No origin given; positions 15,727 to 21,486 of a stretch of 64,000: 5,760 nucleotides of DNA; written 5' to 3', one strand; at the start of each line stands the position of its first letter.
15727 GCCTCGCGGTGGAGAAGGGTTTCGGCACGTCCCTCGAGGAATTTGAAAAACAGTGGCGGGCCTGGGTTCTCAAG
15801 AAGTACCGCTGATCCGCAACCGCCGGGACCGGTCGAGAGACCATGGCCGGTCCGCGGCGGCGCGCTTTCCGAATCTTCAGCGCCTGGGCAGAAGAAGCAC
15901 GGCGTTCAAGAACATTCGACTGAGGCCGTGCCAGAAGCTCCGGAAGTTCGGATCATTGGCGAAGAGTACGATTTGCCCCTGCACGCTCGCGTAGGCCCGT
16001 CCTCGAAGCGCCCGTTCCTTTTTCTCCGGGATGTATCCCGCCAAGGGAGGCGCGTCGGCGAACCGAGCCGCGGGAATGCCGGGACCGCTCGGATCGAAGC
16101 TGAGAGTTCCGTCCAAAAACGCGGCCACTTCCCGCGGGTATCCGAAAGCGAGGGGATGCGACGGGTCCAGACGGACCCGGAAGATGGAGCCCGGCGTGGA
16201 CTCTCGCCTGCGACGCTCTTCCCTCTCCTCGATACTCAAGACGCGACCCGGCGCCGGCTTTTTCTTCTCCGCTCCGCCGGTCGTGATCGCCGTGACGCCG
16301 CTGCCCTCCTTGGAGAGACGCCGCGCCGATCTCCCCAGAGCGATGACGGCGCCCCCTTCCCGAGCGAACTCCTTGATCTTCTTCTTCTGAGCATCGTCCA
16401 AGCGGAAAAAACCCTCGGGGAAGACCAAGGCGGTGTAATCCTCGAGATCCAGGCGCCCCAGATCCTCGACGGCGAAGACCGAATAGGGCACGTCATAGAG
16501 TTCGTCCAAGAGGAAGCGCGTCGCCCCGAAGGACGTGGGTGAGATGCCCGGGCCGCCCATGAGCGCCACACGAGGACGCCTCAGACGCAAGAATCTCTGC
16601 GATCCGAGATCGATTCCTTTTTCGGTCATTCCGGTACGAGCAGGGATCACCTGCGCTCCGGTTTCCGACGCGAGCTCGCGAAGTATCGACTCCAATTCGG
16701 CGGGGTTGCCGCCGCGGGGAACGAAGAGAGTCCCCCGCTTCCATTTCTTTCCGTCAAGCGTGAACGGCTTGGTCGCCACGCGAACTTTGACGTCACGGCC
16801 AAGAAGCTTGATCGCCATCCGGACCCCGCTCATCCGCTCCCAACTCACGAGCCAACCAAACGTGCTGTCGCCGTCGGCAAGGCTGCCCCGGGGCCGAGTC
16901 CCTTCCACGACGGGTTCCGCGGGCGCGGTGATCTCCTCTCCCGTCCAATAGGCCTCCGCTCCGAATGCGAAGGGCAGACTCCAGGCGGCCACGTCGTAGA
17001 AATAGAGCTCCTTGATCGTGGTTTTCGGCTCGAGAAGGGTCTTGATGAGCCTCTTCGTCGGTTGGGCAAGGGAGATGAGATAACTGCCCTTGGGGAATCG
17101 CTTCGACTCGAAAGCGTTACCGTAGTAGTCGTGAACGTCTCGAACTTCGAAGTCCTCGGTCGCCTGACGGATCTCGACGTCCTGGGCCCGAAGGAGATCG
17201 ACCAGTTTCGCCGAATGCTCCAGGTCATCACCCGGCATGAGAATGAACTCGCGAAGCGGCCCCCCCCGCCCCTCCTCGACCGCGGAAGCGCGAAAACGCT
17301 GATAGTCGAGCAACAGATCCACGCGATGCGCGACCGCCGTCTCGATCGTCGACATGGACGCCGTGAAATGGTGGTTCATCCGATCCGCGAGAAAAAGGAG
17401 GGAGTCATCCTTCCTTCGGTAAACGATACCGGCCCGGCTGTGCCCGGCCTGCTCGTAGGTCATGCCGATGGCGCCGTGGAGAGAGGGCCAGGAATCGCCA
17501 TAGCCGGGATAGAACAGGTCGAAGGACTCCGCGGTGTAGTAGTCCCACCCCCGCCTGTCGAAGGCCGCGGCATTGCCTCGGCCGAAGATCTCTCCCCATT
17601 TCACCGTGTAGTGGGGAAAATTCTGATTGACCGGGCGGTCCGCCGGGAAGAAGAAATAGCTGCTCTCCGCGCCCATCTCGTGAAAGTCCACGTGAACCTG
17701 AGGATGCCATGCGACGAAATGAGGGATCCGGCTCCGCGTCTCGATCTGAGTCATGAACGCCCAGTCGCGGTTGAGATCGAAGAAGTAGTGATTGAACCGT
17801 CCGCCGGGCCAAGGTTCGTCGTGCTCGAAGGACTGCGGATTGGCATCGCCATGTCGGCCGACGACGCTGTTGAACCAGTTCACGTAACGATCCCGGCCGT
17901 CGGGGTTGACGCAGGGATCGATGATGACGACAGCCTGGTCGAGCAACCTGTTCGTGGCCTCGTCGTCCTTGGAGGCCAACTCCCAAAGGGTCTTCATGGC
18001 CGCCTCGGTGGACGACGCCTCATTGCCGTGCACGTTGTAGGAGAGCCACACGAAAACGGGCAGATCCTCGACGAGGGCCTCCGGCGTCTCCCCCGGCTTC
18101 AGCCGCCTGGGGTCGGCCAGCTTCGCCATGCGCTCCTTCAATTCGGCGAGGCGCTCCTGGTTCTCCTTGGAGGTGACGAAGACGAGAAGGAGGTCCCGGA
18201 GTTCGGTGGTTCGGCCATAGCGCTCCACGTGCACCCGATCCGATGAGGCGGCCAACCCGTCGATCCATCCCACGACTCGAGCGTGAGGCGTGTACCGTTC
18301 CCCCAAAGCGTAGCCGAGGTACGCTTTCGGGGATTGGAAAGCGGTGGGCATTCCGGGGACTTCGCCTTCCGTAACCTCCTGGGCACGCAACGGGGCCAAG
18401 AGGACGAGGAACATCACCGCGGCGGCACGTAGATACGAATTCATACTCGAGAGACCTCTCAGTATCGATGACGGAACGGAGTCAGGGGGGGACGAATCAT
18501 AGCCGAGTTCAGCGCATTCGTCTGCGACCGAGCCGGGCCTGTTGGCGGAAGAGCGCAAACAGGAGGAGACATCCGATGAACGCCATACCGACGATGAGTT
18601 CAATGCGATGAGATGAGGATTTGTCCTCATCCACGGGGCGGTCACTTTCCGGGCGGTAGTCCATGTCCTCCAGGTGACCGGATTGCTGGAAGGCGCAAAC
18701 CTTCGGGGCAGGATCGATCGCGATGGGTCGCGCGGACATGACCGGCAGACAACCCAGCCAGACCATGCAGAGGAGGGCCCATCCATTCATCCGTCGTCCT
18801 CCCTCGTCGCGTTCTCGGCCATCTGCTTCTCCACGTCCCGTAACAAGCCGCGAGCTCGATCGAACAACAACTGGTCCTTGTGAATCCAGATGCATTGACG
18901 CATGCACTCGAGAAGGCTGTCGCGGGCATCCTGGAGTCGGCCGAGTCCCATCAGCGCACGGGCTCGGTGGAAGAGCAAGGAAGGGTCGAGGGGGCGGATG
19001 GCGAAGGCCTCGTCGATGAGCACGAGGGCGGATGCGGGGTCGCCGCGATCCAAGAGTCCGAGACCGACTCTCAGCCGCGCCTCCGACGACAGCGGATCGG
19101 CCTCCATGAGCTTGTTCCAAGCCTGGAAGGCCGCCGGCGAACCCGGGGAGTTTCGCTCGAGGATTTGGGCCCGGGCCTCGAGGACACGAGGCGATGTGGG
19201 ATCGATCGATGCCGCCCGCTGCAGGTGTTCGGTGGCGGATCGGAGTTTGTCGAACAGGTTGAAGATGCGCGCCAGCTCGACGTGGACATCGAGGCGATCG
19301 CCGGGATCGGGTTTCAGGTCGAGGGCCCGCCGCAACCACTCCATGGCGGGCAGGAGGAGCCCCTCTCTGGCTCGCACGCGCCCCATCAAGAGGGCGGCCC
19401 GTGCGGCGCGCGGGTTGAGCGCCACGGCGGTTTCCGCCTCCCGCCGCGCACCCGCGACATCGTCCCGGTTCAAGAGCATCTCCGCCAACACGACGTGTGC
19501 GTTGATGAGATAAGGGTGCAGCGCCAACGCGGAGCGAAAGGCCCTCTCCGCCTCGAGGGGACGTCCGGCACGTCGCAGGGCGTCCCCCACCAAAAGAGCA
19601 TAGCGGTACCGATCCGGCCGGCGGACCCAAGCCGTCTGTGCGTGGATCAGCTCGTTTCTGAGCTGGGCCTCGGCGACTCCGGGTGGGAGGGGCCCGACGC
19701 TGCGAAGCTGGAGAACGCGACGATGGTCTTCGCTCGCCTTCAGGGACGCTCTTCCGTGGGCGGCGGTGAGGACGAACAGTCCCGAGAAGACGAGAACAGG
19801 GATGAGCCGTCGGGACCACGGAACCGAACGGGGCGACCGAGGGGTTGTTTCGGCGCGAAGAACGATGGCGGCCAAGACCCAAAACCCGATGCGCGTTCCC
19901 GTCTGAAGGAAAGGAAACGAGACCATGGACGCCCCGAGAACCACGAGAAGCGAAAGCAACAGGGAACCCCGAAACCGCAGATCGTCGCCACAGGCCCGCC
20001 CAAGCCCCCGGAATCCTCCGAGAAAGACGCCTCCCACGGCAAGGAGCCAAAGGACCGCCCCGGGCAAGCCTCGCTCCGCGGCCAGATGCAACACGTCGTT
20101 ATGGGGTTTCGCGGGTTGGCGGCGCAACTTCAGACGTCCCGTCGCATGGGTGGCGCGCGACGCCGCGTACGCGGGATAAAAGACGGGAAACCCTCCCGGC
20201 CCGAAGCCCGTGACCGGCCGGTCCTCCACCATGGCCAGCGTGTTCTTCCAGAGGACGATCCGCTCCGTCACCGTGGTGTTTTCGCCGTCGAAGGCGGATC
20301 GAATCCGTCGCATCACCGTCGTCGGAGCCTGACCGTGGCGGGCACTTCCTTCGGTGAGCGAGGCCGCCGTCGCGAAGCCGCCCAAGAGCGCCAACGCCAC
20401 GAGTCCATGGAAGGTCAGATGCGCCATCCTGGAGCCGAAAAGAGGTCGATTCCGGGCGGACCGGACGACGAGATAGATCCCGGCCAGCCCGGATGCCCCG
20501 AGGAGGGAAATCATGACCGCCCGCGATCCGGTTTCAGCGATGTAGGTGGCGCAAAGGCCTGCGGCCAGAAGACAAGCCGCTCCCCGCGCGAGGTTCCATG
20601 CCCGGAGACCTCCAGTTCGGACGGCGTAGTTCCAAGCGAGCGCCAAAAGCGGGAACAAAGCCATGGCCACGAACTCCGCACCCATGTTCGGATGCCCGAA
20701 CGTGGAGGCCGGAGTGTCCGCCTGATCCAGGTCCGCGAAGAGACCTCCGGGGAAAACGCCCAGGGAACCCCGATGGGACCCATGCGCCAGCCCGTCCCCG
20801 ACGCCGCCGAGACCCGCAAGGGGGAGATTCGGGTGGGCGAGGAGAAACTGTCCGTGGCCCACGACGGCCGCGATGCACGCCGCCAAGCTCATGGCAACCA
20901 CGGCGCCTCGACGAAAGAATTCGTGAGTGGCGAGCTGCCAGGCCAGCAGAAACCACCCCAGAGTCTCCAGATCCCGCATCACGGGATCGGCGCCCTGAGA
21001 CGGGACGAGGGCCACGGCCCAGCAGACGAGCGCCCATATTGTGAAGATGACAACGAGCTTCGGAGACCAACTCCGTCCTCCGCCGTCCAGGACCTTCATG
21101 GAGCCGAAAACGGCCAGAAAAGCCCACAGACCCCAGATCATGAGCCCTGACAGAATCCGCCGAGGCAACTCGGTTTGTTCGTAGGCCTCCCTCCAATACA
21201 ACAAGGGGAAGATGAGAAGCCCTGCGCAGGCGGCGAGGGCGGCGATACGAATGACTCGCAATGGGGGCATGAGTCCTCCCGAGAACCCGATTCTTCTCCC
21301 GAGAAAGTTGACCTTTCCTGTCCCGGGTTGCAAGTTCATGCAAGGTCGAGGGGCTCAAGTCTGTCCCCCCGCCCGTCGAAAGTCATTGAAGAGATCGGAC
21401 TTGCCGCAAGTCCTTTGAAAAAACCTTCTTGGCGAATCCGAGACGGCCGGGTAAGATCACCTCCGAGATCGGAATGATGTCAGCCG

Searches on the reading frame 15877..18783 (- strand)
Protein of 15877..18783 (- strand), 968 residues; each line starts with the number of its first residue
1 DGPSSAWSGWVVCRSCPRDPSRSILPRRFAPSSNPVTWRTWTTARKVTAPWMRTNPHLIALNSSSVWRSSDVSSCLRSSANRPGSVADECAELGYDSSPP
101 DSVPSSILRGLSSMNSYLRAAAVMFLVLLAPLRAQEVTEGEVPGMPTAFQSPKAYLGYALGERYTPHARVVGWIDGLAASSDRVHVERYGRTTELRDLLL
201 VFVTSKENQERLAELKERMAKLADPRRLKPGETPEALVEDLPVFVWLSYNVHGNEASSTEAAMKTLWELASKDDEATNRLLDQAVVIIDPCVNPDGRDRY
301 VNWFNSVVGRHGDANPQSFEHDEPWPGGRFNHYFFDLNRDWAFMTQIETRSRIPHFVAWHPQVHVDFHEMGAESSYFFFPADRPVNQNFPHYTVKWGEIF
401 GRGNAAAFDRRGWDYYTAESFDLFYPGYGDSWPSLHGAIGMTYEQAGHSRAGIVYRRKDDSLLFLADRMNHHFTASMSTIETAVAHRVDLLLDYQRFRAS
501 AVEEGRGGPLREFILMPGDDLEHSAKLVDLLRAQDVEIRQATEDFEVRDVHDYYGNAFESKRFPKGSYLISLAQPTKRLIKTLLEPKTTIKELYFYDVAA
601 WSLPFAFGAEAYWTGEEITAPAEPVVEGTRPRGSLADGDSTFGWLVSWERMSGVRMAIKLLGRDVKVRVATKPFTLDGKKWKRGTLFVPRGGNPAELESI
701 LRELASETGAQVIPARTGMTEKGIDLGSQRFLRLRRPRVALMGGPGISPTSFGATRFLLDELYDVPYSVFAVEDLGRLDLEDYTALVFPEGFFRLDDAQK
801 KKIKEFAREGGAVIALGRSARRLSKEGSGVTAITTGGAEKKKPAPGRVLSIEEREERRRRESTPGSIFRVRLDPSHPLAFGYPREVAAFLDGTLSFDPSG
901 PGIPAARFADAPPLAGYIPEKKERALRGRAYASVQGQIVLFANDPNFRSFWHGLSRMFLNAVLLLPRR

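Call 90: search_protein_families(library=pfam, proteins=[window:15877-18783:-], max_evalue=0.00001)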
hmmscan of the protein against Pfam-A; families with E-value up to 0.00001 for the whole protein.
window:15877-18783:- (968 aa): 1 family
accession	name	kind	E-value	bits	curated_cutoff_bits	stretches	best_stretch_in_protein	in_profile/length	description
PF00246.29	Peptidase_M14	-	5.6e-16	59.4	21.6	1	172-345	3-137/286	Zinc carboxypeptidase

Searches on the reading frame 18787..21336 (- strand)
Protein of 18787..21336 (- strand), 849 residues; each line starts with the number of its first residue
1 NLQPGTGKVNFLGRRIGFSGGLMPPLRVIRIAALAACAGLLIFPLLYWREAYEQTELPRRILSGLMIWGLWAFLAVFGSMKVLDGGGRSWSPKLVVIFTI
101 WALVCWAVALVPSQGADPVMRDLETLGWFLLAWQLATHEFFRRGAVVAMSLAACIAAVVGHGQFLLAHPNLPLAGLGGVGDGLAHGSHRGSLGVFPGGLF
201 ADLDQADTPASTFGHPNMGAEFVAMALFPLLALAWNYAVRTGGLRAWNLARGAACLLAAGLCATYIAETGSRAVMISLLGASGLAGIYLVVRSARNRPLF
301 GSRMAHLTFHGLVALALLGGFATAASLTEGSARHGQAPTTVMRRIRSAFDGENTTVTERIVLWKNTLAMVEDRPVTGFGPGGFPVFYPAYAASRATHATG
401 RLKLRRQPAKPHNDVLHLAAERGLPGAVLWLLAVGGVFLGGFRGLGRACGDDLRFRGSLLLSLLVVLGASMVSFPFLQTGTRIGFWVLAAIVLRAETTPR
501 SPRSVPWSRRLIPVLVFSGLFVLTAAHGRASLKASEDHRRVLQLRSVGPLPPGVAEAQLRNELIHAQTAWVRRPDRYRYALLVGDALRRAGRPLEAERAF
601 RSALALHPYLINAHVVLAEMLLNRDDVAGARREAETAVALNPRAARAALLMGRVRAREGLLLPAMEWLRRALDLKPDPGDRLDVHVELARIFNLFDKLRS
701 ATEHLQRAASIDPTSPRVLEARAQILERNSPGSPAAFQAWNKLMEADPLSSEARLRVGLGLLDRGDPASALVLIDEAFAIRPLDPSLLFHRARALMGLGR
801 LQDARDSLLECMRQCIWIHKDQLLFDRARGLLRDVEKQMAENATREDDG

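Call 90: search_protein_families(library=pfam, proteins=[window:18787-21336:-], max_evalue=0.00001)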
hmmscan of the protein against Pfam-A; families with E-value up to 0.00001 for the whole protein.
window:18787-21336:- (849 aa): 7 families
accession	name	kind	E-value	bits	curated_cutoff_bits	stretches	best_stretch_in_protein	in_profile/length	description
PF04932.20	Wzy_C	-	1.8e-19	70.4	31.7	1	258-431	2-149/149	O-Antigen ligase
PF14559.12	TPR_19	-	3.9e-14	53.2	25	0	761-806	1-46/68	Tetratricopeptide repeat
PF13428.12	TPR_14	-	4.9e-14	51.9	23.5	0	581-620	5-44/44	Tetratricopeptide repeat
PF07719.23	TPR_2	-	6e-14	51.4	27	0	583-608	7-32/34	Tetratricopeptide repeat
PF13432.12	TPR_16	-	2.6e-12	47.4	32.7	0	621-677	7-63/65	Tetratricopeptide repeat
PF13431.12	TPR_17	-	3.7e-08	33.5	24.4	0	705-729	2-26/34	Tetratricopeptide repeat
PF13424.12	TPR_12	-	6.9e-06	26.6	30.1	0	578-606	46-74/77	Tetratricopeptide repeat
